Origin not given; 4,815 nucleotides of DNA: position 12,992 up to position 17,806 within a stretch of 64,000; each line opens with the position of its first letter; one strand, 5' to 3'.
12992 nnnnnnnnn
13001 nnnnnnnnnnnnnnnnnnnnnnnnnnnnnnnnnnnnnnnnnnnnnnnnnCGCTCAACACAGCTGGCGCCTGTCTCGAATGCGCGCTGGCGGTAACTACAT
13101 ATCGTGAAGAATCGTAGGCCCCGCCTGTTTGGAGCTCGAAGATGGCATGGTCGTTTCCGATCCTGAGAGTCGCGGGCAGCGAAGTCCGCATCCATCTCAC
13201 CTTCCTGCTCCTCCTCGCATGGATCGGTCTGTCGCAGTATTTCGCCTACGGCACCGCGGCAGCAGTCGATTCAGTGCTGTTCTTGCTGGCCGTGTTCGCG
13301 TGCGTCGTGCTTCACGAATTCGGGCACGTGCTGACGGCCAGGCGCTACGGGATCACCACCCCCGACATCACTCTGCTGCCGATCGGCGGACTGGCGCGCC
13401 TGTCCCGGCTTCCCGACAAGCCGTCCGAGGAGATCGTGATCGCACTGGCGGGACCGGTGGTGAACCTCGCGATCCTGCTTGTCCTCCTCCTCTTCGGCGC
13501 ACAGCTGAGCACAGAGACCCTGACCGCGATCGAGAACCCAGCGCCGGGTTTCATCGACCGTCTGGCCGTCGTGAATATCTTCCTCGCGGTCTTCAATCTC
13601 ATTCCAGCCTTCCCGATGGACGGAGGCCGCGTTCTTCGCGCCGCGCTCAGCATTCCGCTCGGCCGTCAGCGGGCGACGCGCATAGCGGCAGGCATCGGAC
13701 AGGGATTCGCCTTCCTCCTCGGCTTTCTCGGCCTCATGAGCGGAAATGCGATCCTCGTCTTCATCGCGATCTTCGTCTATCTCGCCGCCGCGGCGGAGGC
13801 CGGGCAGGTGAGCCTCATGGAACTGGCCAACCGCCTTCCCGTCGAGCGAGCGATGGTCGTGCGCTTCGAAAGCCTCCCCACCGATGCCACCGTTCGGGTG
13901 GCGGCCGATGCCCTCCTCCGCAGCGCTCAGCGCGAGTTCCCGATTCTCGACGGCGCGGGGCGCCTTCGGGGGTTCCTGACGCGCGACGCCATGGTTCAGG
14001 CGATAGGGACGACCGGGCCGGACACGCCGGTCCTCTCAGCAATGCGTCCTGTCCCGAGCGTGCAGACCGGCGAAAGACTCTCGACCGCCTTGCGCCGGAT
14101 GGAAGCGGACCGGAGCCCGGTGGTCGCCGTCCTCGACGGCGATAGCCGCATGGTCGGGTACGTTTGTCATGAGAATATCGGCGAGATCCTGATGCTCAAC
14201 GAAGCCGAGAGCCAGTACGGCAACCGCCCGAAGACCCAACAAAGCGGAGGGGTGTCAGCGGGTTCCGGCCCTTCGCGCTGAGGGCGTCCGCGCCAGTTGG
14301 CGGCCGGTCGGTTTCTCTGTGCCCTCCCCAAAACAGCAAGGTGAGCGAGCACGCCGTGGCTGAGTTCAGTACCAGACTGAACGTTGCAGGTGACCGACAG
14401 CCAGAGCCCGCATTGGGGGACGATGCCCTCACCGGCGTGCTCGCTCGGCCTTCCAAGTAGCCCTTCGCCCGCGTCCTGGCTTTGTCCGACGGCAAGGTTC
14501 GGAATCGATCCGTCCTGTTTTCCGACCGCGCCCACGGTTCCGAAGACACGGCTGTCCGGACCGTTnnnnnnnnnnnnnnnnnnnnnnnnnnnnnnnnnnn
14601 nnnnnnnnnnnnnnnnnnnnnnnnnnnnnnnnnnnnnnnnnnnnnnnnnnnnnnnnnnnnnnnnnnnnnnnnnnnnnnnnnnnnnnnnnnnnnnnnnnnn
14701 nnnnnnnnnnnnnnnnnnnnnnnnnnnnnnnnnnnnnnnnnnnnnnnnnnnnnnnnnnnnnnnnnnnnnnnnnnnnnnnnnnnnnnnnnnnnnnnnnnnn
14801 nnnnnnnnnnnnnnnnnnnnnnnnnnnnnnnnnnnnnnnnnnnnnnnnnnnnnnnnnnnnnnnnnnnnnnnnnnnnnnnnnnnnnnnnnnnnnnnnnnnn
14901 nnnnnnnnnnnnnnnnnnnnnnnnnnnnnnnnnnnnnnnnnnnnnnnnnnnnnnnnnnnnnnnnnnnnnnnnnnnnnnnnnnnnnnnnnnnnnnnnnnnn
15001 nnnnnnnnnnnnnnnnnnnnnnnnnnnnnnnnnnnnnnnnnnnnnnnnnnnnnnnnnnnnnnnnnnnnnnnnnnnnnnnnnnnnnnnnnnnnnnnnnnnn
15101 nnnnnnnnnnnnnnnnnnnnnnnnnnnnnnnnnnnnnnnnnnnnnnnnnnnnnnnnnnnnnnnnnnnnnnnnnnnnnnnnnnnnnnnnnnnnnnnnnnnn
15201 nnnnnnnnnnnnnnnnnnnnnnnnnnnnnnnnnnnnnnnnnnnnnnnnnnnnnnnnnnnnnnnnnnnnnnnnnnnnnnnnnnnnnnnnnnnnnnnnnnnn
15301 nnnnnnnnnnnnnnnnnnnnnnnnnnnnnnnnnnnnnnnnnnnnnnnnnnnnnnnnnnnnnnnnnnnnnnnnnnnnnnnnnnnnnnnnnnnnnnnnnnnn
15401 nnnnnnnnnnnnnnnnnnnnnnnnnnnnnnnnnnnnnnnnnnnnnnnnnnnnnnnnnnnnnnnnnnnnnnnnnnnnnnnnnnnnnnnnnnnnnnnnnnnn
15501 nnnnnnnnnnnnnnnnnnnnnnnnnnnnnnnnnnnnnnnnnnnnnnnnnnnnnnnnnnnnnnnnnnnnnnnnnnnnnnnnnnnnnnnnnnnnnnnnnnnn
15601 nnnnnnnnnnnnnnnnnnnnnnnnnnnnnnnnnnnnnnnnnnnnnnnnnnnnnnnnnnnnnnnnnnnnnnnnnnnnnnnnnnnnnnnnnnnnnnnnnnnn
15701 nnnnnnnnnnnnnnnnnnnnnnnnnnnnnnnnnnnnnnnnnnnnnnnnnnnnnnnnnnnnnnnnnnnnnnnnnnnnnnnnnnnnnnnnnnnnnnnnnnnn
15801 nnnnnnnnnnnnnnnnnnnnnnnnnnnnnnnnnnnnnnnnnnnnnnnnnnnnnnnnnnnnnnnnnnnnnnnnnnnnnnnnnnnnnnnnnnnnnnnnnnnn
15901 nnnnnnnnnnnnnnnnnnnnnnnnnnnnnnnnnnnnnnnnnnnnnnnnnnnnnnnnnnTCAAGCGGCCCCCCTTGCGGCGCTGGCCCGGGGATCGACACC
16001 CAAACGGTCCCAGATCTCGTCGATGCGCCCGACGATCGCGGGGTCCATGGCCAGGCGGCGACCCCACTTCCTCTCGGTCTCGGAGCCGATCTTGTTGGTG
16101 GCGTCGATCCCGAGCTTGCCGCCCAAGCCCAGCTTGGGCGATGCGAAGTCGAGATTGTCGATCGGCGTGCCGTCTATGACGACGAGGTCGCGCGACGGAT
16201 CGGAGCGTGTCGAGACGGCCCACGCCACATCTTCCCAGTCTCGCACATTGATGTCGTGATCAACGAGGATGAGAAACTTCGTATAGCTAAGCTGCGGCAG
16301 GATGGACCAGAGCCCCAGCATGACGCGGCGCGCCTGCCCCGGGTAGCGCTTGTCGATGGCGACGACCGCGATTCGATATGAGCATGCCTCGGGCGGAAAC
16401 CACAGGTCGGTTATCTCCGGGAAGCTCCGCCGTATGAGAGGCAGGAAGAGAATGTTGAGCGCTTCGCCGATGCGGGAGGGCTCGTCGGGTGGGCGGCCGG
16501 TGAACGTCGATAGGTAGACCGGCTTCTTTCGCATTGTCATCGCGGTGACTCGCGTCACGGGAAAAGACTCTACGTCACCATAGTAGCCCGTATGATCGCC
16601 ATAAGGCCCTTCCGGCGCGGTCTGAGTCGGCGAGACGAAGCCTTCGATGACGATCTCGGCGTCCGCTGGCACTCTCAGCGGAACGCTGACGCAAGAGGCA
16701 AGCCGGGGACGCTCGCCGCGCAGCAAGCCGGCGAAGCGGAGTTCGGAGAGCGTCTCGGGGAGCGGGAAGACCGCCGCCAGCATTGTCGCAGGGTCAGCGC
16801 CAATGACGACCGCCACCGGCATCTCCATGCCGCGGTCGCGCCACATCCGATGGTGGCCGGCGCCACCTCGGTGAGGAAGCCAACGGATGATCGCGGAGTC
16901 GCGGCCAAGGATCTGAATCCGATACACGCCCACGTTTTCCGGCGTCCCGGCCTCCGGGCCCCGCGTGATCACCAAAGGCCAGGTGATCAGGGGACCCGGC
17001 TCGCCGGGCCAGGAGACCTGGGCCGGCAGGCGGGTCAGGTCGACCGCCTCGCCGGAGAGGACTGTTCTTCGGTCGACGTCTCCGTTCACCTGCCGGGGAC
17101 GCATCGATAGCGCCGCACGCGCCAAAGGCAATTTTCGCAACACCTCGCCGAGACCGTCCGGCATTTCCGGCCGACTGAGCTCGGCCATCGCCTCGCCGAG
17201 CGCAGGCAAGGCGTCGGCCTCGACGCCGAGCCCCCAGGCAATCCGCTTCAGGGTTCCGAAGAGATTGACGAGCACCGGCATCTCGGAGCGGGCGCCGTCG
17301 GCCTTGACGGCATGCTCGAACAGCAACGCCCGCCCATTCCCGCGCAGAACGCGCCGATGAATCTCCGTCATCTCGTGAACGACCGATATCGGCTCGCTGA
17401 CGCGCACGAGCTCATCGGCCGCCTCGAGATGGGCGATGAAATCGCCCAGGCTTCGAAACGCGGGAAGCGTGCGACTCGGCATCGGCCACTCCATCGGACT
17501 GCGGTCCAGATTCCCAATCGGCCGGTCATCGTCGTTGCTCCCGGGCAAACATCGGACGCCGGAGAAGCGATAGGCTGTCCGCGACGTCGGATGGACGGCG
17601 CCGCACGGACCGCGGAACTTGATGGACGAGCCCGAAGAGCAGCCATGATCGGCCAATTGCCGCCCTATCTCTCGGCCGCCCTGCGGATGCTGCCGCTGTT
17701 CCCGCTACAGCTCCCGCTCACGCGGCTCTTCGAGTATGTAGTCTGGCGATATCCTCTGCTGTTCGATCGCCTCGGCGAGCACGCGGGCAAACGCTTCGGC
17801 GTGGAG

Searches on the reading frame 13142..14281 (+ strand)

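Call 25: search_protein_families(library=pfam, proteins=[window:13142-14281:+], max_evalue=0.0001)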
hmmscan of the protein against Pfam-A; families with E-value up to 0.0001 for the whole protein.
window:13142-14281:+ (379 aa): 2 families
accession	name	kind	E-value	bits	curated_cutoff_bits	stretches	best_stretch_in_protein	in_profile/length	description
PF02163.28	Peptidase_M50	-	1.3e-23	83.9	27.2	2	47-123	2-104/221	Peptidase family M50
PF00571.33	CBS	-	8.7e-10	39.2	24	0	238-288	5-55/57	CBS domain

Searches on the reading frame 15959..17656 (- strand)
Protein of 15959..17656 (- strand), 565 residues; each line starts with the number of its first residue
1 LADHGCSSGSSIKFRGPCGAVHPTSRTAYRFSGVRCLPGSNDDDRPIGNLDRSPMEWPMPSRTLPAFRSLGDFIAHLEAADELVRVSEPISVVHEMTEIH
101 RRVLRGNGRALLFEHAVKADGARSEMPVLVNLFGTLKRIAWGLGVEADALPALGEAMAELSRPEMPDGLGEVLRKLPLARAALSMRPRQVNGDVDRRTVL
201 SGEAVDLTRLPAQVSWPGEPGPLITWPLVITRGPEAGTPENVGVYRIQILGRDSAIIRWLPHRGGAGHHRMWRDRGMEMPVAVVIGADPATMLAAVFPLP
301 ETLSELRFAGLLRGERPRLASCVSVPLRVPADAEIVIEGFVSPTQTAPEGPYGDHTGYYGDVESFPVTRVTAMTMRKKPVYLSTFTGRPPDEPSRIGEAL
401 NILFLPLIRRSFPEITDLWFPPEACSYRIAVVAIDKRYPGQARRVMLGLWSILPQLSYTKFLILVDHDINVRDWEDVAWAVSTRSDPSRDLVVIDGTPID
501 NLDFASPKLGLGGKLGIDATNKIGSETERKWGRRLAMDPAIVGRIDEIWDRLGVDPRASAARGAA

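Call 25: search_protein_families(library=pfam, proteins=[window:15959-17656:-], max_evalue=0.0001)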
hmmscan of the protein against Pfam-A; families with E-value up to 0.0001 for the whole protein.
window:15959-17656:- (565 aa): 3 families
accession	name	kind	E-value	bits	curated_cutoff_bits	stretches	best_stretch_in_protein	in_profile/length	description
PF01977.22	UbiD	-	5.8e-76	254.7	23.3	1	194-389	10-206/206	3-octaprenyl-4-hydroxybenzoate carboxy-lyase Rift-related domain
PF20696.2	UbiD_C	-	6.9e-47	159.1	24.2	1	396-519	3-127/127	3-octaprenyl-4-hydroxybenzoate carboxy-lyase C-terminal domain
PF20695.2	UbiD_N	-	1e-22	80.4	24.3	1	74-155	1-76/78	3-octaprenyl-4-hydroxybenzoate carboxy-lyase N-terminal domain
